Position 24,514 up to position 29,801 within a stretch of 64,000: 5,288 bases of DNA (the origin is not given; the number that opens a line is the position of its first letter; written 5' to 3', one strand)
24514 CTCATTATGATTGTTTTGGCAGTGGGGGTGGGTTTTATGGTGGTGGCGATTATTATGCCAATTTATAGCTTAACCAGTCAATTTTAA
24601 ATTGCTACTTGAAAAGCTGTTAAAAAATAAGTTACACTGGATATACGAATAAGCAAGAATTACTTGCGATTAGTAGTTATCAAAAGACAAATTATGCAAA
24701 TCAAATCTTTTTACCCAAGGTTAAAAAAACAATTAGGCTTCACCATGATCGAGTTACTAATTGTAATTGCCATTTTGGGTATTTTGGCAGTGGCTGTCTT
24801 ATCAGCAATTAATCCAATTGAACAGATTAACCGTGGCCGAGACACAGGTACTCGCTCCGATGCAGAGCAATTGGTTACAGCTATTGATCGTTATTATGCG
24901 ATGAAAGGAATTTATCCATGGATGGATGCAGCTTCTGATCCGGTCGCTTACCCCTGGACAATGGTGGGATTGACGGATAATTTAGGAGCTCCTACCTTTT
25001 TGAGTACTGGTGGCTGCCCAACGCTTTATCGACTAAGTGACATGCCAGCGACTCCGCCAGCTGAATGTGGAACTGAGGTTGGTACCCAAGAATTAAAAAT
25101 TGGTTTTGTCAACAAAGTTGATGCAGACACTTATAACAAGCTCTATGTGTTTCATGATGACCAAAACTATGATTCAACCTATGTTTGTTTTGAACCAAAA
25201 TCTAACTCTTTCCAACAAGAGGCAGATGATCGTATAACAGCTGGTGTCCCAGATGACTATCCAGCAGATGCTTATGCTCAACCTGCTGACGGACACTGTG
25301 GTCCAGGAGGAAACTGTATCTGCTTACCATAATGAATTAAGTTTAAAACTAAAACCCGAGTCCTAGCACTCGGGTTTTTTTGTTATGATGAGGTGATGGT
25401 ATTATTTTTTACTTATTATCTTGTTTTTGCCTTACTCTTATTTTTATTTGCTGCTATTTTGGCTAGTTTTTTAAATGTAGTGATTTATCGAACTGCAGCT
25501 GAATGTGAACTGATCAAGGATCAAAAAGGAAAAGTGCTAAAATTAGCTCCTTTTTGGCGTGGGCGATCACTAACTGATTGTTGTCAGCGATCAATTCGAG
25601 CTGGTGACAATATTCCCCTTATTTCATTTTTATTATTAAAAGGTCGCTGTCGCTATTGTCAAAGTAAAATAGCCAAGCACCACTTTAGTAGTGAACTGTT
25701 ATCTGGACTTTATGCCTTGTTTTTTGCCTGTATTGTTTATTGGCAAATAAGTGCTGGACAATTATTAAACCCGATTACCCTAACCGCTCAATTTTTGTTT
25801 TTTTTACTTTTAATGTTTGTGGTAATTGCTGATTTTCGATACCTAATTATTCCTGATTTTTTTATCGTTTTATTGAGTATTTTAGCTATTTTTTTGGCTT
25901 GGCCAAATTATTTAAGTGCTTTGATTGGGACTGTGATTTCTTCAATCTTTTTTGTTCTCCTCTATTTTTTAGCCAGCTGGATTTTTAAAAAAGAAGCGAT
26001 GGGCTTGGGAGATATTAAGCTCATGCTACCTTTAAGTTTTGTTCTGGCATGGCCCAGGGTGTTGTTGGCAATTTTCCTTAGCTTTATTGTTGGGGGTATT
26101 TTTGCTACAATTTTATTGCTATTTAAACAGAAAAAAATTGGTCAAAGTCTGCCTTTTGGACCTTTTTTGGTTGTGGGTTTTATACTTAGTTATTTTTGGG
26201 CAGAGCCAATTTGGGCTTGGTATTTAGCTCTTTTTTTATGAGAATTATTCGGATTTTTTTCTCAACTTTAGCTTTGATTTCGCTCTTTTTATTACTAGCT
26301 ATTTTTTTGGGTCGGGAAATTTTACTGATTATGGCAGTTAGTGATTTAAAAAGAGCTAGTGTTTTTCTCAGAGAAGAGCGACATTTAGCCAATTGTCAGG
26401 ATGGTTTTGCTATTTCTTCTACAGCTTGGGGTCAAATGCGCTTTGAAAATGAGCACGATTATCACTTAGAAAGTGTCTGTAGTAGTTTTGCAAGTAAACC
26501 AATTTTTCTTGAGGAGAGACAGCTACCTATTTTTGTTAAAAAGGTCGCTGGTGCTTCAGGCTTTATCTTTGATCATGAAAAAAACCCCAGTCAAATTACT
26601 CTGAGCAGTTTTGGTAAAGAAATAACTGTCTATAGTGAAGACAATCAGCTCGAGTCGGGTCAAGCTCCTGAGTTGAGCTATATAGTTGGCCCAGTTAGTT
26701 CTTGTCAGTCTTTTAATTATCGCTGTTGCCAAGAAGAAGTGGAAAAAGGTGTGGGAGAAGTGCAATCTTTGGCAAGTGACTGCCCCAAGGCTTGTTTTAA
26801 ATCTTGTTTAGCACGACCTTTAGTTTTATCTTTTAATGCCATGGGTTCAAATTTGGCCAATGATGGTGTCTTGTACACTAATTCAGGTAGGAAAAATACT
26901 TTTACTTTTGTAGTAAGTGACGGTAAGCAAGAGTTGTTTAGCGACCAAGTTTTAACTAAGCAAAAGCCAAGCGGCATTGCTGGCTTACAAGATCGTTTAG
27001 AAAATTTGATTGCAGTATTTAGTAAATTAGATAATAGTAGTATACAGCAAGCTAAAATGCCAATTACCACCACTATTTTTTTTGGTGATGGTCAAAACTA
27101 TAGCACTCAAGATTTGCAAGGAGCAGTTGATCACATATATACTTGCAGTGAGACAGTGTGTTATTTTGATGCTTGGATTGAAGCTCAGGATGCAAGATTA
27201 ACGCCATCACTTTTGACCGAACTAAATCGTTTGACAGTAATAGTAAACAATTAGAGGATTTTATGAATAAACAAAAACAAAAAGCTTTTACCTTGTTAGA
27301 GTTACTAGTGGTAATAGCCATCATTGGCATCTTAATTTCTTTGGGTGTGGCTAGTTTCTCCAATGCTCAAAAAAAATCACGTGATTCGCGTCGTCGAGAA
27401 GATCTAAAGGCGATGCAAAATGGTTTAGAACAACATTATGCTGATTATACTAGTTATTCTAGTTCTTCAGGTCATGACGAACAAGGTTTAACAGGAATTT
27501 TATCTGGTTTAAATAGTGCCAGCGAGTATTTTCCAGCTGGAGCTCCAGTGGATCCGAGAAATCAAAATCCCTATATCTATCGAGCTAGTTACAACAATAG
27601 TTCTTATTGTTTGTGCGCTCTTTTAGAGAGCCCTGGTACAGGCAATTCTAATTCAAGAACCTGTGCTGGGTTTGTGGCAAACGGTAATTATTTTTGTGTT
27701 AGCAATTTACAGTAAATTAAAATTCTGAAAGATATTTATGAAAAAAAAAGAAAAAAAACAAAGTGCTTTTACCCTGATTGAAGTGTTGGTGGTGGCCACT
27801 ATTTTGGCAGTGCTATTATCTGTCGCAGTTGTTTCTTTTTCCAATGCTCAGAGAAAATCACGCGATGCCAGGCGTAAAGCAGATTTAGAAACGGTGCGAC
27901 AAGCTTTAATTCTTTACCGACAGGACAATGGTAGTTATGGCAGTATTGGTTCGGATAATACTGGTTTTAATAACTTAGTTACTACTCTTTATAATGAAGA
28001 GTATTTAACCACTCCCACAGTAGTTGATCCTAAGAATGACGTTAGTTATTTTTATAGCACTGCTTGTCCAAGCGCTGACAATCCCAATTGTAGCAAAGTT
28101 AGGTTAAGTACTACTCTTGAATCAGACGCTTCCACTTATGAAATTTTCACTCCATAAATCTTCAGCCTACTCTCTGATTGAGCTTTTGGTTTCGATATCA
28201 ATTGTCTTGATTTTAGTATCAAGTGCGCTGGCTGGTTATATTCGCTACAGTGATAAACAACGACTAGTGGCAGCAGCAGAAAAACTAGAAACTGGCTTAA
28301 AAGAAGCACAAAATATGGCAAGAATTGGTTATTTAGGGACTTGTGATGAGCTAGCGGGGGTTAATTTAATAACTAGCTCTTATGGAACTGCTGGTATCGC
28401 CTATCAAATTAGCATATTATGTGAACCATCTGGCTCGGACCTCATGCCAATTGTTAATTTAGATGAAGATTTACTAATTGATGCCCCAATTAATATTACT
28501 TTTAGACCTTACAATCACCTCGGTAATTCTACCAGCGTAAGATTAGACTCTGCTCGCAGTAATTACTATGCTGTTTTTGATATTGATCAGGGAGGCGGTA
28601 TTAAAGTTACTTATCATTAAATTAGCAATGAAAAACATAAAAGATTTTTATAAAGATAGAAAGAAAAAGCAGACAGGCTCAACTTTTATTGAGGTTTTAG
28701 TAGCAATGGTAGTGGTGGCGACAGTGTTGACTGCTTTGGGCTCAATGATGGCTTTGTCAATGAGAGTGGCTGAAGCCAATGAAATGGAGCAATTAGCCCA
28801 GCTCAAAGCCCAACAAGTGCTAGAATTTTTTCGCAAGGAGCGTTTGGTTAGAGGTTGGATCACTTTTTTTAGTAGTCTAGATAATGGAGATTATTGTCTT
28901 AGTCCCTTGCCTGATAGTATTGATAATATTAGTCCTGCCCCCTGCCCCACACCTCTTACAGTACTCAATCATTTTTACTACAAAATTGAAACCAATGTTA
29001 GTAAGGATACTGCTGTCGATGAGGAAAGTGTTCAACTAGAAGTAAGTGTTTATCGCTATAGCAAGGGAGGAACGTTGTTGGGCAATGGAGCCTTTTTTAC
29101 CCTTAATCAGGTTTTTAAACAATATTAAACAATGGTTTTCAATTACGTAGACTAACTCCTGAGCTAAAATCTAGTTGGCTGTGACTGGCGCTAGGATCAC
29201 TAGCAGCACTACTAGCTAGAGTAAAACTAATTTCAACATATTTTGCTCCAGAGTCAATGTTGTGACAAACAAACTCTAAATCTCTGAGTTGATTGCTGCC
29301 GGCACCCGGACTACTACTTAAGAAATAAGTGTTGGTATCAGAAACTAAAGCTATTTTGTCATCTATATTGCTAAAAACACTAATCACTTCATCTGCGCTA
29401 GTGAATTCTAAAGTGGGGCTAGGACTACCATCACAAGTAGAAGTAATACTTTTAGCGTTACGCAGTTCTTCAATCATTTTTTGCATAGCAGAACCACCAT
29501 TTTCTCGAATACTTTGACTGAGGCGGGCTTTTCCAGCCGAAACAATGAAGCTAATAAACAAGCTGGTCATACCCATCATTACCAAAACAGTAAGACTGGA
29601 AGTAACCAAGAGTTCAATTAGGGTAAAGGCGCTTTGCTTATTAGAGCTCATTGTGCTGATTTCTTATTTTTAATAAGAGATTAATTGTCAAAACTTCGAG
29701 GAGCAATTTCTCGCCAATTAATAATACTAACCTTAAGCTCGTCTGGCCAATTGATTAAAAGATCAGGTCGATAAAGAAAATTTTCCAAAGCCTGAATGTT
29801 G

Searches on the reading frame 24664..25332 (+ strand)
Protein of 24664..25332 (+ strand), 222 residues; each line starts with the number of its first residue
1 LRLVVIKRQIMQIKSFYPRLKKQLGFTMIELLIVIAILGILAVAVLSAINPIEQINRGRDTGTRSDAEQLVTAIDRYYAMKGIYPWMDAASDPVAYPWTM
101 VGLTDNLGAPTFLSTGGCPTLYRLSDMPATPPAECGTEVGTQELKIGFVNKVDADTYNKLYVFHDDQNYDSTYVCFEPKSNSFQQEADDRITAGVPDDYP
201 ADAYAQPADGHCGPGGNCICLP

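Call 3: search_protein_families(library=pfam, proteins=[window:24664-25332:+], max_evalue=0.1)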
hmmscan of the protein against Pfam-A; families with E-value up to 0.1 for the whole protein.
window:24664-25332:+ (222 aa): 1 family
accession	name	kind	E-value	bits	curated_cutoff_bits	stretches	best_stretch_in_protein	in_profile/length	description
PF07963.17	N_methyl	-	3.3e-08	33.2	21.2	1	21-46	2-27/27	Prokaryotic N-terminal methylation motif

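Call 4: search_protein_families(library=ncbifam, proteins=[window:24664-25332:+], max_evalue=0.1)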
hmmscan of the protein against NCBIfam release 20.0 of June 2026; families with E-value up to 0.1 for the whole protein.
window:24664-25332:+ (222 aa): 15 families
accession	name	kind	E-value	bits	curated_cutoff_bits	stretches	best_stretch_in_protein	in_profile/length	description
TIGR01710.1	typeII_sec_gspG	equivalog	6.5e-08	32.7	88.85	1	25-86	2-61/134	type II secretion system major pseudopilin GspG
TIGR02532.1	IV_pilin_GFxxxE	domain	2.4e-07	30.3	16.3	1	23-46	1-24/24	prepilin-type N-terminal cleavage/methylation domain-containing protein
NF041775.1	typeIV_PilA_Myxo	equivalog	2.2e-06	27.8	400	1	11-84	1-69/214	type IV pilin protein PilA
TIGR01708.2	typeII_sec_gspH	equivalog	2e-05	24.7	80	1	23-52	1-30/169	type II secretion system minor pseudopilin GspH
NF041013.1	T4P_ComGE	equivalog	0.00035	20.6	49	1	21-54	1-34/83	competence type IV pilus minor pilin ComGE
NF007862.0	PRK10574.1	equivalog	0.0013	18.9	138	1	21-44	2-25/145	prepilin peptidase-dependent pilin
TIGR01707.1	gspI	equivalog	0.0016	18.9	44.35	1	25-50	1-26/101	type II secretion system minor pseudopilin GspI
TIGR01711.1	gspJ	equivalog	0.0029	17.4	64.85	1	25-56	2-33/192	type II secretion system minor pseudopilin GspJ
NF007800.0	PRK10506.1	equivalog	0.006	16.4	158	1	20-45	5-30/163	prepilin peptidase-dependent protein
NF040999.1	pilin_ComGC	equivalog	0.014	15.6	75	1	25-45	3-23/84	competence type IV pilus major pilin ComGC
TIGR02523.1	type_IV_pilV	equivalog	0.016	15.7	52.2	1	23-50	1-25/139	type IV pilus modification protein PilV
NF040982.1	ComGD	equivalog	0.025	15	70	1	25-55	3-34/139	competence type IV pilus minor pilin ComGD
NF038304.1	EPS_HpsC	equivalog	0.03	13.9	200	1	12-73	10-68/318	hormogonium polysaccharide secretion pseudopilin HpsC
TIGR02596.1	TIGR02596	subfamily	0.06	13.4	70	0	26-45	1-20/196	Verru_Chthon cassette protein D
NF038303.1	EPS_HpsB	equivalog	0.08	12.9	150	0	23-52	2-27/211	hormogonium polysaccharide secretion pseudopilin HpsB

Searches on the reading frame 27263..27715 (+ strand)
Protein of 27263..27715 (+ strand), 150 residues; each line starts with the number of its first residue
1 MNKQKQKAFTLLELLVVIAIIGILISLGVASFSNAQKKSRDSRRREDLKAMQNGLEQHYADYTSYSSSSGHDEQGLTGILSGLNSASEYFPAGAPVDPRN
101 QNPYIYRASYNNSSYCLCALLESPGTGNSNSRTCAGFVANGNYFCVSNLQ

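Call 3: search_protein_families(library=pfam, proteins=[window:27263-27715:+], max_evalue=0.1)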
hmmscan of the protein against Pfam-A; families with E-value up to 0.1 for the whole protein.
window:27263-27715:+ (150 aa): 4 families
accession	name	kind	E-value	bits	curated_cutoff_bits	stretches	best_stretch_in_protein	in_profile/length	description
PF07963.17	N_methyl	-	9.2e-09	35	21.2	1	4-27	2-25/27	Prokaryotic N-terminal methylation motif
PF25184.1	YxzE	-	0.0087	17.5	40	1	15-73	6-48/65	YxzE-like putative bacteriocin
PF08334.16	T2SSG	-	0.016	15.7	21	1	34-119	4-89/108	Type II secretion system (T2SS), protein G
PF16732.10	ComP_DUS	-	0.027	15.8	27.3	1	31-92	2-58/87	Type IV minor pilin ComP, DNA uptake sequence receptor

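Call 4: search_protein_families(library=ncbifam, proteins=[window:27263-27715:+], max_evalue=0.1)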
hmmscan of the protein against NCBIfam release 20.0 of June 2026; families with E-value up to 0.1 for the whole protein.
window:27263-27715:+ (150 aa): 16 families
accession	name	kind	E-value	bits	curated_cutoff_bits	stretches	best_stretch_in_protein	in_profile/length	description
TIGR01710.1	typeII_sec_gspG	equivalog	1e-12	48.2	88.85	1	7-120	1-115/134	type II secretion system major pseudopilin GspG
NF041775.1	typeIV_PilA_Myxo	equivalog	6.5e-09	36.1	400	1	5-67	9-71/214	type IV pilin protein PilA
TIGR01708.2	typeII_sec_gspH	equivalog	1.5e-08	34.8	80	1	6-50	1-45/169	type II secretion system minor pseudopilin GspH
TIGR02532.1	IV_pilin_GFxxxE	domain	1.8e-07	30.7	16.3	1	6-28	1-23/24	prepilin-type N-terminal cleavage/methylation domain-containing protein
NF041013.1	T4P_ComGE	equivalog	7.2e-07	29.2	49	1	4-50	1-47/83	competence type IV pilus minor pilin ComGE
NF007862.0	PRK10574.1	equivalog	9e-07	29.1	138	1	4-38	2-36/145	prepilin peptidase-dependent pilin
NF007800.0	PRK10506.1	equivalog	9.9e-06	25.5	158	1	3-42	5-44/163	prepilin peptidase-dependent protein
NF040999.1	pilin_ComGC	equivalog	1.6e-05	25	75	1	6-40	1-35/84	competence type IV pilus major pilin ComGC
TIGR02596.1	TIGR02596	subfamily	4.7e-05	23.6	70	1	9-42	1-37/196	Verru_Chthon cassette protein D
NF040982.1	ComGD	equivalog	0.0006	20.2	70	1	6-39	1-34/139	competence type IV pilus minor pilin ComGD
NF041002.1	pilin_ComGF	equivalog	0.0011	19.1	80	1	6-47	1-44/139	competence type IV pilus minor pilin ComGF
TIGR02599.1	TIGR02599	subfamily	0.0027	17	256.5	1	8-45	1-38/361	Verru_Chthon cassette protein C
TIGR01711.1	gspJ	equivalog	0.019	14.8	64.85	1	8-63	2-58/192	type II secretion system minor pseudopilin GspJ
NF007848.0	PRK10557.1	equivalog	0.031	13.6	120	1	3-48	7-52/192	prepilin peptidase-dependent protein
TIGR02830.1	spore_III_AG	equivalog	0.033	13.6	147.7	1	12-80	3-70/186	stage III sporulation protein AG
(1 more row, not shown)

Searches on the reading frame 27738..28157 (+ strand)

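Call 3: search_protein_families(library=pfam, proteins=[window:27738-28157:+], max_evalue=0.1)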
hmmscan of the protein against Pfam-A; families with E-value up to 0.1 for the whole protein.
window:27738-28157:+ (139 aa): 2 families
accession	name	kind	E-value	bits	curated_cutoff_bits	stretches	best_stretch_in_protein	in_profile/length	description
PF07963.17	N_methyl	-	4.6e-08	32.8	21.2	1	6-30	2-26/27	Prokaryotic N-terminal methylation motif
PF08334.16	T2SSG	-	0.0071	16.8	21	1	36-100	4-71/108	Type II secretion system (T2SS), protein G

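Call 4: search_protein_families(library=ncbifam, proteins=[window:27738-28157:+], max_evalue=0.1)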
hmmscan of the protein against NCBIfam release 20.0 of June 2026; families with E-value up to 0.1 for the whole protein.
window:27738-28157:+ (139 aa): 20 families
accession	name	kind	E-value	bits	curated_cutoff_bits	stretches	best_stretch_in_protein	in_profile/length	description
TIGR01710.1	typeII_sec_gspG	equivalog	3.1e-11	43.4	88.85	1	10-83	2-72/134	type II secretion system major pseudopilin GspG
TIGR01708.2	typeII_sec_gspH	equivalog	6.3e-07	29.5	80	1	8-48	1-40/169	type II secretion system minor pseudopilin GspH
TIGR02532.1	IV_pilin_GFxxxE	domain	7.2e-06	25.6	16.3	1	8-31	1-24/24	prepilin-type N-terminal cleavage/methylation domain-containing protein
NF041013.1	T4P_ComGE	equivalog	7.8e-06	25.9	49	1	6-52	1-47/83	competence type IV pilus minor pilin ComGE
NF040999.1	pilin_ComGC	equivalog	8.9e-06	25.8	75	1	9-69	2-62/84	competence type IV pilus major pilin ComGC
NF007862.0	PRK10574.1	equivalog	3.4e-05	24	138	1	6-61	2-50/145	prepilin peptidase-dependent pilin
NF041775.1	typeIV_PilA_Myxo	equivalog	8.6e-05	22.6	400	1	7-60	9-62/214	type IV pilin protein PilA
TIGR02596.1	TIGR02596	subfamily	0.00011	22.3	70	1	11-48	1-41/196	Verru_Chthon cassette protein D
TIGR02599.1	TIGR02599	subfamily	0.00017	20.9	256.5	1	10-49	1-40/361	Verru_Chthon cassette protein C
NF007800.0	PRK10506.1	equivalog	0.00025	20.9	158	1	2-43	2-43/163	prepilin peptidase-dependent protein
NF040982.1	ComGD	equivalog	0.00041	20.8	70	1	8-41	1-34/139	competence type IV pilus minor pilin ComGD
NF047828.1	T3SSXpsI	equivalog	0.00079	19.5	150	1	8-57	1-50/132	type II secretion system protein XpsI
NF007848.0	PRK10557.1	equivalog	0.0074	15.6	120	1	3-53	5-55/192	prepilin peptidase-dependent protein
NF006453.0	PRK08808.1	equivalog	0.0082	15.2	295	1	6-48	4-46/211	type II secretion system protein J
NF041002.1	pilin_ComGF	equivalog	0.011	15.9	80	1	8-48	1-41/139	competence type IV pilus minor pilin ComGF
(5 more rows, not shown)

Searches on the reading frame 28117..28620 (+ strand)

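Call 3: search_protein_families(library=pfam, proteins=[window:28117-28620:+], max_evalue=0.1)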
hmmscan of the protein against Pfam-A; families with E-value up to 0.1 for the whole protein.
window:28117-28620:+ (167 aa): 1 family
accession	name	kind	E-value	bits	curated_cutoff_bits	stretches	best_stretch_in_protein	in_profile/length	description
PF07963.17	N_methyl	-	4.8e-05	23.2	21.2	1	13-38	2-27/27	Prokaryotic N-terminal methylation motif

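Call 4: search_protein_families(library=ncbifam, proteins=[window:28117-28620:+], max_evalue=0.1)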
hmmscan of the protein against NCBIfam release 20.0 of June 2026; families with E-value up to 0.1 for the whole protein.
window:28117-28620:+ (167 aa): 9 families
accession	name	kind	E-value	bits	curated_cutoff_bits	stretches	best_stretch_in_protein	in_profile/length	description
NF007800.0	PRK10506.1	equivalog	1e-07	31.9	158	1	11-69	4-62/163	prepilin peptidase-dependent protein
NF041013.1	T4P_ComGE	equivalog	0.0011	19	49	1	15-43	3-31/83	competence type IV pilus minor pilin ComGE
NF040982.1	ComGD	equivalog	0.0015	18.9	70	1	16-69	2-55/139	competence type IV pilus minor pilin ComGD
TIGR02532.1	IV_pilin_GFxxxE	domain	0.0043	16.8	16.3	1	18-37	4-23/24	prepilin-type N-terminal cleavage/methylation domain-containing protein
NF007660.0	PRK10332.1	equivalog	0.006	17.1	86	1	8-52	1-43/107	prepilin-type N-terminal cleavage/methylation domain-containing protein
TIGR01708.2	typeII_sec_gspH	equivalog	0.0061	16.6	80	1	18-70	4-56/169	type II secretion system minor pseudopilin GspH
NF007862.0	PRK10574.1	equivalog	0.0079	16.3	138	1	14-51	3-40/145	prepilin peptidase-dependent pilin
NF043081.1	MMSYN1_0165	equivalog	0.062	12.3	350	1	4-42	33-70/388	oligopeptide ABC transporter permease OppB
TIGR02596.1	TIGR02596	subfamily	0.073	13.1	70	1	19-68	2-51/196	Verru_Chthon cassette protein D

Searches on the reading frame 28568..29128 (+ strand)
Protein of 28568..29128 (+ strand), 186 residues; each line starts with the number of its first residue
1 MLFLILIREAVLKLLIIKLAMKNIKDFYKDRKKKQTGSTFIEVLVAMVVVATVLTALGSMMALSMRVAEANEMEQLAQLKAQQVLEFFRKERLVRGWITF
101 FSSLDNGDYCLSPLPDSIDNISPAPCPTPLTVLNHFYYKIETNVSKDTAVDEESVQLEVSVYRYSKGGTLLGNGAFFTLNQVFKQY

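Call 3: search_protein_families(library=pfam, proteins=[window:28568-29128:+], max_evalue=0.1)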
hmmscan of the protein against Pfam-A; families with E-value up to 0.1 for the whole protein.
window:28568-29128:+ (186 aa): 1 family
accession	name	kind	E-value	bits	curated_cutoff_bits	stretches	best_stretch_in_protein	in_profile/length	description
PF07963.17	N_methyl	-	1.2e-05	25.1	21.2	1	32-57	1-26/27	Prokaryotic N-terminal methylation motif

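Call 4: search_protein_families(library=ncbifam, proteins=[window:28568-29128:+], max_evalue=0.1)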
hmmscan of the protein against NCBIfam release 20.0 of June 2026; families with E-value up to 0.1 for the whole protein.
window:28568-29128:+ (186 aa): 11 families
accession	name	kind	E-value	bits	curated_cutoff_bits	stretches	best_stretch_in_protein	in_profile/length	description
TIGR02523.1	type_IV_pilV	equivalog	3.8e-05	24.2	52.2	1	35-92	1-58/139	type IV pilus modification protein PilV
NF047828.1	T3SSXpsI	equivalog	0.00043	20.3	150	1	35-87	1-53/132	type II secretion system protein XpsI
NF007660.0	PRK10332.1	equivalog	0.00068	20.1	86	1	33-83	6-57/107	prepilin-type N-terminal cleavage/methylation domain-containing protein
NF038304.1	EPS_HpsC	equivalog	0.00069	19.3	200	1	24-82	11-64/318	hormogonium polysaccharide secretion pseudopilin HpsC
TIGR01707.1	gspI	equivalog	0.00097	19.6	44.35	1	37-82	1-46/101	type II secretion system minor pseudopilin GspI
NF007800.0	PRK10506.1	equivalog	0.0018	18.1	158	1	31-92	4-58/163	prepilin peptidase-dependent protein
NF038303.1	EPS_HpsB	equivalog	0.002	18.2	150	1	35-65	2-32/211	hormogonium polysaccharide secretion pseudopilin HpsB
NF041013.1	T4P_ComGE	equivalog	0.026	14.6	49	1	33-78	1-47/83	competence type IV pilus minor pilin ComGE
TIGR02532.1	IV_pilin_GFxxxE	domain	0.05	13.5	16.3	0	39-57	5-23/24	prepilin-type N-terminal cleavage/methylation domain-containing protein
NF041002.1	pilin_ComGF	equivalog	0.055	13.7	80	1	37-91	3-55/139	competence type IV pilus minor pilin ComGF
NF007848.0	PRK10557.1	equivalog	0.086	12.1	120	0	31-84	6-60/192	prepilin peptidase-dependent protein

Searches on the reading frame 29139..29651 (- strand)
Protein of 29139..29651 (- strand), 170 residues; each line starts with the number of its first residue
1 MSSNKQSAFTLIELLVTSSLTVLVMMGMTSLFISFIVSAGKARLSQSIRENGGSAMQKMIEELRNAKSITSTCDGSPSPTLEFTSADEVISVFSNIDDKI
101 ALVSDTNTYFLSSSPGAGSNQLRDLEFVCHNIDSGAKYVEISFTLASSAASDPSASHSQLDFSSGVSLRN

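Call 3: search_protein_families(library=pfam, proteins=[window:29139-29651:-], max_evalue=0.1)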
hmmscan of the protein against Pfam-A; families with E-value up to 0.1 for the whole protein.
window:29139-29651:- (170 aa): 3 families
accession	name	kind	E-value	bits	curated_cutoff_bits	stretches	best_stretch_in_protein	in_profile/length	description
PF07963.17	N_methyl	-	0.00011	22.1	21.2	1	4-28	2-26/27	Prokaryotic N-terminal methylation motif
PF04028.18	DUF374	-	0.014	15.4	26.8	1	43-79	34-68/69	Domain of unknown function (DUF374)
PF24267.1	HVO_1552_C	-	0.087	13.5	27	0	19-84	18-81/98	HVO_1552, C-terminal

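Call 4: search_protein_families(library=ncbifam, proteins=[window:29139-29651:-], max_evalue=0.1)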
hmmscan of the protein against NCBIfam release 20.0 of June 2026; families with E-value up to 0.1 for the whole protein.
window:29139-29651:- (170 aa): 5 families
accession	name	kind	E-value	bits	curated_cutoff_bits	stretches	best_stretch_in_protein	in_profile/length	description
NF041002.1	pilin_ComGF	equivalog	0.0036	17.5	80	1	6-69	1-63/139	competence type IV pilus minor pilin ComGF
NF038304.1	EPS_HpsC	equivalog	0.0079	15.8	200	1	3-37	17-51/318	hormogonium polysaccharide secretion pseudopilin HpsC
NF040999.1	pilin_ComGC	equivalog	0.034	14.3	75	1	7-62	2-48/84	competence type IV pilus major pilin ComGC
TIGR02532.1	IV_pilin_GFxxxE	domain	0.036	13.9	16.3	0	6-27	1-22/24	prepilin-type N-terminal cleavage/methylation domain-containing protein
NF007848.0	PRK10557.1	equivalog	0.049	12.9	120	1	3-77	7-81/192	prepilin peptidase-dependent protein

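Call 79: search_solved_structures(query=A8, max_evalue=10)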
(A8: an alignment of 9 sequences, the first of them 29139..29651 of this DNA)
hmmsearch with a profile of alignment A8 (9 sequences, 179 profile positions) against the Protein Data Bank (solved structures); distinct sequences matched with E-value up to 10: 6.
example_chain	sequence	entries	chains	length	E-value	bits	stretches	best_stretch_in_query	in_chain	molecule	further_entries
9egp_A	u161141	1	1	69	0.021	17.9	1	10-33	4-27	Geopilin domain 1 protein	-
7tgg_A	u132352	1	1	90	0.036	17.1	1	9-33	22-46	Geopilin domain 1 protein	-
9lab_B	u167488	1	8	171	0.048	16.7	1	13-57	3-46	MSHA major pilin subunit MshA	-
9laa_A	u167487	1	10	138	0.076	16.1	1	6-32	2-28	Type IV pilin protein PilA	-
6gq1_P2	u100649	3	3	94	0.94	12.5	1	32-79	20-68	60S ribosomal protein L12-A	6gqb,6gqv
8wx1_A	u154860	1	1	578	1.7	11.6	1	24-51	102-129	Solute carrier family 15 member 3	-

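Call 80: search_protein_families(library=pfam, alignment_id=A8, max_evalue=1)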
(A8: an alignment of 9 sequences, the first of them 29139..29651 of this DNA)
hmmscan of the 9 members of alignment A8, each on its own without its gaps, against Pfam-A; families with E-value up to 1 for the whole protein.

A. member 1, window:29139-29651:- (170 aa): 4 families
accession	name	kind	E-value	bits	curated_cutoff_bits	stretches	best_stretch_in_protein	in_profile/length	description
PF07963.17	N_methyl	-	0.00011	22.1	21.2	1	4-28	2-26/27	Prokaryotic N-terminal methylation motif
PF04028.18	DUF374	-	0.014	15.4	26.8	1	43-79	34-68/69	Domain of unknown function (DUF374)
PF24267.1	HVO_1552_C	-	0.087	13.5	27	1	19-84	18-81/98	HVO_1552, C-terminal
PF06461.17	CHDII_SANT-like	-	0.24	11.7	28.8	1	20-110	45-133/138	CHD subfamily II, SANT-like domain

B. families by the number of members that match (of 9 scanned): 14 families
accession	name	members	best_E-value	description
PF07963.17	N_methyl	9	2e-06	Prokaryotic N-terminal methylation motif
PF04028.18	DUF374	2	0.014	Domain of unknown function (DUF374)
PF20456.3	DUF6709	2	0.051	Family of unknown function (DUF6709)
PF15303.11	RNF111_N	1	0.004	E3 ubiquitin-protein ligase Arkadia N-terminus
PF12799.13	LRR_4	1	0.014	Leucine Rich repeats (2 copies)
PF03350.21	UPF0114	1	0.023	Uncharacterized protein family, UPF0114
PF05434.16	Tmemb_9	1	0.038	TMEM9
PF22235.1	FAS1_thioest_ins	1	0.043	Fatty acid synthase subunit beta, insertion domain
PF12166.14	Piezo_cap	1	0.046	Piezo non-specific cation channel, cap domain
PF02203.21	TarH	1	0.046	Tar ligand binding domain homologue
PF19844.4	DUF6319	1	0.079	Family of unknown function (DUF6319)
PF24267.1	HVO_1552_C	1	0.087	HVO_1552, C-terminal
PF00560.39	LRR_1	1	0.093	Leucine Rich Repeat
PF06461.17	CHDII_SANT-like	1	0.24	CHD subfamily II, SANT-like domain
